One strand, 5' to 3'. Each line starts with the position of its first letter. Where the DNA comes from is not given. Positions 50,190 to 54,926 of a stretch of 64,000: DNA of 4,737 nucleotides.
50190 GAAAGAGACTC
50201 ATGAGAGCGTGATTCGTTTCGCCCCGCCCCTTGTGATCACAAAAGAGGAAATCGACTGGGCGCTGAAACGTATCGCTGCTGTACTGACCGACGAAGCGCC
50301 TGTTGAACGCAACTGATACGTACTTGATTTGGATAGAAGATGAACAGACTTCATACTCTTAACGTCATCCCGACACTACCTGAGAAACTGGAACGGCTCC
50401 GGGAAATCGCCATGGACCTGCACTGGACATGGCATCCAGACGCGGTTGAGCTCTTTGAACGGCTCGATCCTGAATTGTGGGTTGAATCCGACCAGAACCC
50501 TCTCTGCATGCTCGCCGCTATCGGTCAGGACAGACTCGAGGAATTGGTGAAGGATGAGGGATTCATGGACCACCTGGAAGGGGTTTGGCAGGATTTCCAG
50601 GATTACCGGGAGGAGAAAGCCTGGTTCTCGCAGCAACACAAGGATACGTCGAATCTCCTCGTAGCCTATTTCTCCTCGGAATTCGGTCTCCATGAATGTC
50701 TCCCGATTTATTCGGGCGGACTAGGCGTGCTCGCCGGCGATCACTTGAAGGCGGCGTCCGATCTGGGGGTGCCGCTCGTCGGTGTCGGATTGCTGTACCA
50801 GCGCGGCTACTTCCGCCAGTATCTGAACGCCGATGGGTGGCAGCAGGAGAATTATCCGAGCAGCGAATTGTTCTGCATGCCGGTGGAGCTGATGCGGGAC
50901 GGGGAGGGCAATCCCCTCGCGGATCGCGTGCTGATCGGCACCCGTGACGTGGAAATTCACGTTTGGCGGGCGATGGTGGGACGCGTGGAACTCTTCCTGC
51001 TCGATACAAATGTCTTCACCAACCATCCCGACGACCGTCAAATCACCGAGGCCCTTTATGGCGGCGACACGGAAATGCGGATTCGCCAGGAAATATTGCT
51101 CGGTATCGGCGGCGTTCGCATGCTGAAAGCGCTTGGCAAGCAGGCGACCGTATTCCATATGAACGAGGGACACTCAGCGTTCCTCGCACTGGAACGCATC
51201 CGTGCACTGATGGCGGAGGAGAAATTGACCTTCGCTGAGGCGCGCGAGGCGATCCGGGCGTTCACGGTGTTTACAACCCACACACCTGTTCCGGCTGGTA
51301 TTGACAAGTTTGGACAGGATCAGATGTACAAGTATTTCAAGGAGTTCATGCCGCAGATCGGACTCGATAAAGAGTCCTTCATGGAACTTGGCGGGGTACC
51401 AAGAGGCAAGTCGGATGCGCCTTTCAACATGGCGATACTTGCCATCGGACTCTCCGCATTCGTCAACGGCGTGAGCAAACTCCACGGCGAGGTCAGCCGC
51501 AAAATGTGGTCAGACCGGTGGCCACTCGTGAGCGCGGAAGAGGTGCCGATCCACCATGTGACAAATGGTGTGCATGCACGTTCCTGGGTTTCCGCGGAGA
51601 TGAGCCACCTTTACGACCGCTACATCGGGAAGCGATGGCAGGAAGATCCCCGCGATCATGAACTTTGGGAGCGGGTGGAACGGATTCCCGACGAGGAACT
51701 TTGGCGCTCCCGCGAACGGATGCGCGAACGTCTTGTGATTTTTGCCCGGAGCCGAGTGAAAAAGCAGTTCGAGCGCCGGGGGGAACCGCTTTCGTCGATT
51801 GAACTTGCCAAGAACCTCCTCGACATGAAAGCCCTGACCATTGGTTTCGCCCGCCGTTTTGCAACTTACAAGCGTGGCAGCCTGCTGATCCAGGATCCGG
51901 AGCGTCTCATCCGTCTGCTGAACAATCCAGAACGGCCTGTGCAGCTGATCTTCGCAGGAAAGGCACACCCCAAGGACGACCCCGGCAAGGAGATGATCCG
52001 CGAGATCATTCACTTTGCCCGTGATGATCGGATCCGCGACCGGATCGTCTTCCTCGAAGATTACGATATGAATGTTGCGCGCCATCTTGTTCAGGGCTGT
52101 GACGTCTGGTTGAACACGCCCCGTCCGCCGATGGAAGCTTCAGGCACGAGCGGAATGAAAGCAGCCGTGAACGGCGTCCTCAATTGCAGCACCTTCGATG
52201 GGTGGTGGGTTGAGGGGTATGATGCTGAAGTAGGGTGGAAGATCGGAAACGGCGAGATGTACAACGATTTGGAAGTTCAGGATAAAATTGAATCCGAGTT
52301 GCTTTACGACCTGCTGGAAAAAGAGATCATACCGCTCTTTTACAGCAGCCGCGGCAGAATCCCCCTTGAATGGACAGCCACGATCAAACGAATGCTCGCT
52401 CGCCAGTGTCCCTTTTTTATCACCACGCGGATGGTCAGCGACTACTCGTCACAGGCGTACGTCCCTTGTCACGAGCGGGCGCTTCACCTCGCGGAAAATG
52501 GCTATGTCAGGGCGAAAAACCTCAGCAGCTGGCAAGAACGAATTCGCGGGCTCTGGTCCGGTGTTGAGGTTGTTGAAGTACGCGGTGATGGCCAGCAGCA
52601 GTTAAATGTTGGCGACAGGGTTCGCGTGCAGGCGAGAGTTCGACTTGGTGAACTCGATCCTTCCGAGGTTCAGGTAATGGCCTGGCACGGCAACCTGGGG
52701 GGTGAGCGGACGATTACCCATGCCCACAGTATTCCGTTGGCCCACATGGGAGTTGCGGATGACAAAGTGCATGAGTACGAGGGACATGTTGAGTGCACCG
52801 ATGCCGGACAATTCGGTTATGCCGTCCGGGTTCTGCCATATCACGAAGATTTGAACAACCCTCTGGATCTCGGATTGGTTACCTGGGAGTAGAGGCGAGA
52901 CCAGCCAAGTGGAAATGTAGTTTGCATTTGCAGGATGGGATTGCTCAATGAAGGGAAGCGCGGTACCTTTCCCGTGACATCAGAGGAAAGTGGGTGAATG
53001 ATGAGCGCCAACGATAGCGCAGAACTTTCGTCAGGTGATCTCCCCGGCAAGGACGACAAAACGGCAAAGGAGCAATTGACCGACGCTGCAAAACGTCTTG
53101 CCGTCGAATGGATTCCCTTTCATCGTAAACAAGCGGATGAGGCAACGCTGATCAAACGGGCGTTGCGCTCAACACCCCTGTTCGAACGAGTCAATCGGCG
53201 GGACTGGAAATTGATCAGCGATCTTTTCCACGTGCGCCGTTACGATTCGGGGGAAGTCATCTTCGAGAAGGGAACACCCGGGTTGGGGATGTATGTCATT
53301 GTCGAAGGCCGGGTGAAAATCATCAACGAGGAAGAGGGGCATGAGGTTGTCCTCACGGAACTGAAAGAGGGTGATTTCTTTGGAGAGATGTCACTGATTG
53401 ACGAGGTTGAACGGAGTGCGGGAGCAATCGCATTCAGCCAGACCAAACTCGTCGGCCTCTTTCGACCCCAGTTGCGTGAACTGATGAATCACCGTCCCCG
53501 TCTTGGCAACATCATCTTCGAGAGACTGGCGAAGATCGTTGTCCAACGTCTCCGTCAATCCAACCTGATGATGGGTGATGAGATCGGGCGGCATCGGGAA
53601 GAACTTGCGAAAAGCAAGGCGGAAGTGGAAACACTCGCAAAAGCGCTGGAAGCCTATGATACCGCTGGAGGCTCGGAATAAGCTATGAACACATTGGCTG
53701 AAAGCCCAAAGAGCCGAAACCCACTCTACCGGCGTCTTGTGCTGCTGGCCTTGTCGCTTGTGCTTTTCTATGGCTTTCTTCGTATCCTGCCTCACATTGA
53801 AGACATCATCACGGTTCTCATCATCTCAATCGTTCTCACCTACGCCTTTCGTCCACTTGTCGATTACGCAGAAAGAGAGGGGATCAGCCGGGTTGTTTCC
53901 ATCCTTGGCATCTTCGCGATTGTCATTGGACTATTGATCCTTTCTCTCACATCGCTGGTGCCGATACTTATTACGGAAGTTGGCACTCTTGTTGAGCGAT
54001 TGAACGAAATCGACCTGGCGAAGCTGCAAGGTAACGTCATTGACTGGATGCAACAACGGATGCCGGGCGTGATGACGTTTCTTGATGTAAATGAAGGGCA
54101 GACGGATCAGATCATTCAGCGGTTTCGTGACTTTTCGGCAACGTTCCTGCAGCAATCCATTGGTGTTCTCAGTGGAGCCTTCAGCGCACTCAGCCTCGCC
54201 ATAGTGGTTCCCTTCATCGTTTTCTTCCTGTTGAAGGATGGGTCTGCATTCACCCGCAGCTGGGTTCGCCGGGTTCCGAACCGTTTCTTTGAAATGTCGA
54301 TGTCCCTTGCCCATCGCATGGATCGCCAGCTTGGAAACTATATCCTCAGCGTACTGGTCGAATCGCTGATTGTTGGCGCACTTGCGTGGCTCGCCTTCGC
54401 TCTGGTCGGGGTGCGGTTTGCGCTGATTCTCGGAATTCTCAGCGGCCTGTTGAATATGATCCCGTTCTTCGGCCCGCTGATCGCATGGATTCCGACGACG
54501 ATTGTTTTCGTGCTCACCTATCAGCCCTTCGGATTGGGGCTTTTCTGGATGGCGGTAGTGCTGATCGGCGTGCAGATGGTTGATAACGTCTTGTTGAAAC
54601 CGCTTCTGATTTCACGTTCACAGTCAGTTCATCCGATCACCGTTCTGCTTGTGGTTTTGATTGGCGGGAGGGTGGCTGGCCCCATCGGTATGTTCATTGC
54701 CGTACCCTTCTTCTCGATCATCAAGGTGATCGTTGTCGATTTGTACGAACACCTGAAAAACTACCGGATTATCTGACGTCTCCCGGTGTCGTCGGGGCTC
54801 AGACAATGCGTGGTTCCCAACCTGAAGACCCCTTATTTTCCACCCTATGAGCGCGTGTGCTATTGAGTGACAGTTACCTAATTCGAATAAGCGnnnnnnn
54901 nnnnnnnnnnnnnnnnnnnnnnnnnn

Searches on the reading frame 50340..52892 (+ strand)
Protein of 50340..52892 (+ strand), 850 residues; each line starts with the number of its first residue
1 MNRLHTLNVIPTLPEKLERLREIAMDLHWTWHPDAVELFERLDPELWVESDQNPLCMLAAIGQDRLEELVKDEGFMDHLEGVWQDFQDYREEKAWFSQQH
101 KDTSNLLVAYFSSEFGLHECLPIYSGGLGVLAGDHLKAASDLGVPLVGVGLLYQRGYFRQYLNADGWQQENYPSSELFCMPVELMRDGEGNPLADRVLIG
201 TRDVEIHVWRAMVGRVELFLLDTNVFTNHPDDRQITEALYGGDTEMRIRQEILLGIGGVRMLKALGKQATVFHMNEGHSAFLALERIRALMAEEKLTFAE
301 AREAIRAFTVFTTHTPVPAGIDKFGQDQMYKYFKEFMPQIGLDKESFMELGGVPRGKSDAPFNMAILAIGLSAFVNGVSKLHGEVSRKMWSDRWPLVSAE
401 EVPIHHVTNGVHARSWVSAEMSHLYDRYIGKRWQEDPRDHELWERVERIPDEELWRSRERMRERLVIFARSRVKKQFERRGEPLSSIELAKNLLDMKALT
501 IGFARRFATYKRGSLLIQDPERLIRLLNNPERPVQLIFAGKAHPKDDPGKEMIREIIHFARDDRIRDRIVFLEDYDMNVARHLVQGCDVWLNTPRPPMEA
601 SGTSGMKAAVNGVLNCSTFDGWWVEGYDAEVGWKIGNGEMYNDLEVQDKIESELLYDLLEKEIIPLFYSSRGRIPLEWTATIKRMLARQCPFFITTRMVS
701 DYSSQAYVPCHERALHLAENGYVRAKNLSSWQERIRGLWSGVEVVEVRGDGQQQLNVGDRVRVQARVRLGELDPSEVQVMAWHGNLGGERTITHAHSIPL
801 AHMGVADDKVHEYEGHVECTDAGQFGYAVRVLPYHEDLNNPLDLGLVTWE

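Call 10: search_protein_families(library=ncbifam, max_evalue=1e-10, proteins=[window:50340-52892:+])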
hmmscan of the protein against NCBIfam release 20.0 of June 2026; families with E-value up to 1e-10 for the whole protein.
window:50340-52892:+ (850 aa): 5 families
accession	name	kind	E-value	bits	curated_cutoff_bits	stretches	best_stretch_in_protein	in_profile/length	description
TIGR02094.1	more_P_ylases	subfamily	2.3e-256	852.3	191.7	1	108-709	1-600/600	alpha-glucan family phosphorylase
NF041129.1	maldex_phorlase_Thcocales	equivalog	5.4e-250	831.9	1500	1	12-840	4-812/816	maltodextrin phosphorylase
TIGR02093.1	P_ylase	subfamily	3.2e-37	128.1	552.9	1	264-626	304-675/804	glycogen/starch/alpha-glucan family phosphorylase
NF011561.0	PRK14985.1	equivalog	6.3e-24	84.2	1273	1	260-625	296-667/800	maltodextrin phosphorylase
NF011562.0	PRK14986.1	equivalog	8.7e-21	73.7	1546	1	270-627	315-682/815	glycogen phosphorylase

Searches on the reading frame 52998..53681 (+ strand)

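Call 11: search_protein_families(library=ncbifam, max_evalue=1e-8, proteins=[window:52998-53681:+])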
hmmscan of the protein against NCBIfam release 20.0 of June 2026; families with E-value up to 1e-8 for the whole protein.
window:52998-53681:+ (227 aa): 2 families
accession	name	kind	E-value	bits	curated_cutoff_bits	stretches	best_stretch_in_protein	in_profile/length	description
NF008732.0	PRK11753.1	equivalog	3.2e-15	56.2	266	1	77-188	23-137/214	cAMP-activated global transcriptional regulator CRP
NF041163.2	encap_f2b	equivalog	2.4e-12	46.7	400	1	44-175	61-195/450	family 2B encapsulin nanocompartment shell protein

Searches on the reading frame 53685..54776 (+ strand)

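Call 11: search_protein_families(library=ncbifam, max_evalue=1e-8, proteins=[window:53685-54776:+])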
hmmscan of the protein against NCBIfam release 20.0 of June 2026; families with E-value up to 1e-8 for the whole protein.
window:53685-54776:+ (363 aa): 3 families
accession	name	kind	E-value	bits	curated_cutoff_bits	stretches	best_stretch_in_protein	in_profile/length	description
NF045801.1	efflux_ABUW_0982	equivalog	3.5e-21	75.6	675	1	16-355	7-345/392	chloramphenicol efflux transporter CxpE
NF008930.0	PRK12287.1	subfamily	2.7e-18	66.7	318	1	20-350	16-325/344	AI-2E family transporter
TIGR02872.1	spore_ytvI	equivalog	3.3e-18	66.2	198.15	1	27-347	8-333/341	sporulation integral membrane protein YtvI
